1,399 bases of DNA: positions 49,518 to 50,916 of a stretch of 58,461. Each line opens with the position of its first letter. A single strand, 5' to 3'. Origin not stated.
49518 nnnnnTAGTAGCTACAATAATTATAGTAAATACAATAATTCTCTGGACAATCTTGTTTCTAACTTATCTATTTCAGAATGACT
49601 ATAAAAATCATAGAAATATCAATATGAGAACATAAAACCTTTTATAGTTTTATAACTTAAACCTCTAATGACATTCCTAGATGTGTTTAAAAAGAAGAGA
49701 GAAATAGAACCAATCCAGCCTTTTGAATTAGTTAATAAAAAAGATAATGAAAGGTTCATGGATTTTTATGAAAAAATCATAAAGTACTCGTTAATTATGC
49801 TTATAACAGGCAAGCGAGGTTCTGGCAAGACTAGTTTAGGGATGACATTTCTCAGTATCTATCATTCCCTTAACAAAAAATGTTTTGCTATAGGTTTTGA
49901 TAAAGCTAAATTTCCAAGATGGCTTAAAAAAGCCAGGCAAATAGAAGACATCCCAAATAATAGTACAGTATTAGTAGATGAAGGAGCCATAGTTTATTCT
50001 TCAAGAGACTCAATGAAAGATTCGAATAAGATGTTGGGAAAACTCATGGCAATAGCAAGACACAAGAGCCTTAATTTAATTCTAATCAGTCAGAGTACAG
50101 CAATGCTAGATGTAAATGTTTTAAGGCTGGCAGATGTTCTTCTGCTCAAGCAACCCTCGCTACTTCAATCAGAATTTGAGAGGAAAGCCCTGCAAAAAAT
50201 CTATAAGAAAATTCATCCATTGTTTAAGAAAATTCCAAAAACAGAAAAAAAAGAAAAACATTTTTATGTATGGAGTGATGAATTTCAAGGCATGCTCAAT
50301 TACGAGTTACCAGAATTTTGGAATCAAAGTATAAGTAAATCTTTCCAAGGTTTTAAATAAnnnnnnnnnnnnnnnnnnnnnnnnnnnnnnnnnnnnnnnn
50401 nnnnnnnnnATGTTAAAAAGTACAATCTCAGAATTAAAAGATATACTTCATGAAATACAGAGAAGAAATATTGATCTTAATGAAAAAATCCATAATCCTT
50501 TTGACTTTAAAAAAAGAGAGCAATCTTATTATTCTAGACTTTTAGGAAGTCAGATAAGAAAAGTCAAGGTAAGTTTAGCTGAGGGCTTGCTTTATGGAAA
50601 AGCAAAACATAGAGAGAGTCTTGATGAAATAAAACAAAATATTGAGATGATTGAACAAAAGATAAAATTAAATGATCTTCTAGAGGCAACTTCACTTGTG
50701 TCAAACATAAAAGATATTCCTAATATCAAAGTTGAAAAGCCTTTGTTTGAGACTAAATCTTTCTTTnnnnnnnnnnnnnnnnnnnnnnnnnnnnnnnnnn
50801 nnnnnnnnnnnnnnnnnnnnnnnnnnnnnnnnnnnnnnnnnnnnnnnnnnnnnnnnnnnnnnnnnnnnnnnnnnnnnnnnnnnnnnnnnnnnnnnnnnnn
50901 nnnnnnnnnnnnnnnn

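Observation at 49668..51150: Zot-like P-loop ATPase paired with a coiled-coil HEPN-like (Rx4H) protein: candidate two-gene defence or mobile-element module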

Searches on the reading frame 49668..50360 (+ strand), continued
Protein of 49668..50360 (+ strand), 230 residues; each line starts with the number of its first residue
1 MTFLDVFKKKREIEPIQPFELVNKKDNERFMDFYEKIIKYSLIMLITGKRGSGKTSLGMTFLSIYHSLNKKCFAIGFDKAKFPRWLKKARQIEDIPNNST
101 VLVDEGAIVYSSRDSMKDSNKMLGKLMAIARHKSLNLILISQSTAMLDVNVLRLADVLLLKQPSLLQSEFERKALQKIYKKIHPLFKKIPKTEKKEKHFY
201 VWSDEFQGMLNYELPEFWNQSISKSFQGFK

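Call 80: search_protein_families(library=phrogs, proteins=[L164:5870-6442:-, L164:6591-7082:-, L164:7828-8262:-, L164:8791-9141:-, L164:9958-10296:-, L164:11523-11933:-, L164:5200-5559:-, L164:4865-5203:-, L164:7499-7831:-, L164:1194-2102:+], max_evalue=0.001)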
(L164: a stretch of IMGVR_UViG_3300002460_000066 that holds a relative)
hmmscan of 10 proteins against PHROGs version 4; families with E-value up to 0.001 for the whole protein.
L164:5870-6442:- (190 aa): 1 family
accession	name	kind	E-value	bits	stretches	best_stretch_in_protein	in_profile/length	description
phrog_14775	-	moron, auxiliary metabolic gene and host takeover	0.00089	19.9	0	33-81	45-93/203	glycosyltransferase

L164:6591-7082:- (163 aa): 0 families

L164:7828-8262:- (144 aa): 0 families

L164:8791-9141:- (116 aa): 0 families

L164:9958-10296:- (112 aa): 0 families

L164:11523-11933:- (136 aa): 0 families

L164:5200-5559:- (119 aa): 0 families

L164:4865-5203:- (112 aa): 0 families

L164:7499-7831:- (110 aa): 0 families

L164:1194-2102:+ (302 aa): 6 families
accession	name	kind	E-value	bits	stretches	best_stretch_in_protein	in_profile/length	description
phrog_1979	-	unknown function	5.4e-08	33.5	1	155-226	195-269/380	-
phrog_2666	-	head and packaging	2.3e-07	30.8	0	156-212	424-477/555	terminase large subunit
phrog_197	-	moron, auxiliary metabolic gene and host takeover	4.2e-07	30.7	1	98-212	29-158/486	Zot-like toxin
phrog_1675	-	head and packaging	4.8e-06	27.2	1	149-210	76-136/353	morphogenesis (protein I of M13)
phrog_5484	-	DNA, RNA and nucleotide metabolism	0.00012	22.7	0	91-208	24-148/239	DnaA-like replication initiation protein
phrog_11343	-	unknown function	0.00057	20.4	1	91-215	73-201/331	-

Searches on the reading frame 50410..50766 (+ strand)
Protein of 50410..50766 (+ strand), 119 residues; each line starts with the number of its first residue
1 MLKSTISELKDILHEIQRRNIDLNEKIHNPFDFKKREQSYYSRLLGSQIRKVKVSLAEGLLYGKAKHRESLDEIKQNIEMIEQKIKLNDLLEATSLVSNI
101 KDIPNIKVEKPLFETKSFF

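Call 71: search_protein_families(library=pfam, proteins=[window:50410-50766:+], max_evalue=10)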
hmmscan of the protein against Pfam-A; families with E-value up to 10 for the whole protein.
window:50410-50766:+ (119 aa): 7 families
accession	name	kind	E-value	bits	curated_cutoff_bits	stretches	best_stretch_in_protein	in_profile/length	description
PF07361.16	Cytochrom_B562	-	0.013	16.5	30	1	65-103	55-93/102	Cytochrome b562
PF14385.11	DUF4416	-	0.079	13.3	27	1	25-87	33-87/162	Domain of unknown function (DUF4416)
PF20663.3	COG4_N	-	0.082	13.4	27.3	1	69-109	57-97/107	Conserved oligomeric Golgi complex subunit 4, N-terminal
PF05377.16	FlaC_arch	-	0.091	13.6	27.8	1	68-91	20-41/55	Flagella accessory protein C (FlaC)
PF21703.3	Gp10A-like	-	0.29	11.2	27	1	68-102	16-50/279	Major capsid protein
PF21690.3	MJ1010-like_2nd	-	0.7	10.7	27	1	67-111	11-56/91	Uncharacterized ATP-binding protein MJ1010-like, C-terminal domain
PF08702.15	Fib_alpha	-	0.7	10.5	29.9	1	3-86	34-119/143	Fibrinogen alpha/beta chain family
